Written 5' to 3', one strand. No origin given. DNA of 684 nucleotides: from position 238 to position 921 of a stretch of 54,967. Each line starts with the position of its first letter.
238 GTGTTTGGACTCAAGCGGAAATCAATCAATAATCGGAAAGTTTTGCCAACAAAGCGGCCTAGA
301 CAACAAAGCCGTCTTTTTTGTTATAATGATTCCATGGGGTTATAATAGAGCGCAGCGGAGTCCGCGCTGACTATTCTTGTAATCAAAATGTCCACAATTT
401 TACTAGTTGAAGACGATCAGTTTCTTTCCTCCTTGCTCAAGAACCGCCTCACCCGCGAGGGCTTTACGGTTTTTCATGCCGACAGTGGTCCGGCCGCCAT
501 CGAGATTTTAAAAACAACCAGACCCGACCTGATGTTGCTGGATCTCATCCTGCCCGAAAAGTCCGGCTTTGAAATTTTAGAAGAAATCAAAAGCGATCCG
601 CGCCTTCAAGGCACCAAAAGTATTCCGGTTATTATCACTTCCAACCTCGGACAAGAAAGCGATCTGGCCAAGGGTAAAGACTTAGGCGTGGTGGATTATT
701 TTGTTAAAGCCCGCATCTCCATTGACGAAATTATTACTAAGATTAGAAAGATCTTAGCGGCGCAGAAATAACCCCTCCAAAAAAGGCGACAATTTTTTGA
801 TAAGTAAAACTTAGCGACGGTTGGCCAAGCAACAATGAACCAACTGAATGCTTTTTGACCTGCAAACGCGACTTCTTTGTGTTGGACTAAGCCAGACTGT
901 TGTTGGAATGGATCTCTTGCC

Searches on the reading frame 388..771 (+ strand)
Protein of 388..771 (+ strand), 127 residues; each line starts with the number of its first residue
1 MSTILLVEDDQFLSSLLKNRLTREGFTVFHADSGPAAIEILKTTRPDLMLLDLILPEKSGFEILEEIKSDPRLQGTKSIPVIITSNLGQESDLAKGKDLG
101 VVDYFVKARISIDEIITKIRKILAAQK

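Call 23: search_protein_families(library=pfam, proteins=[window:388-771:+], max_evalue=0.00001)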
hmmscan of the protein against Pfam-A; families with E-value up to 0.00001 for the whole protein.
window:388-771:+ (127 aa): 1 family
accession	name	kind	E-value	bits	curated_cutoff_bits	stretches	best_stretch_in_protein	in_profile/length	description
PF00072.30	Response_reg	-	2.4e-22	79.6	30.2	1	4-119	1-110/111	Response regulator receiver domain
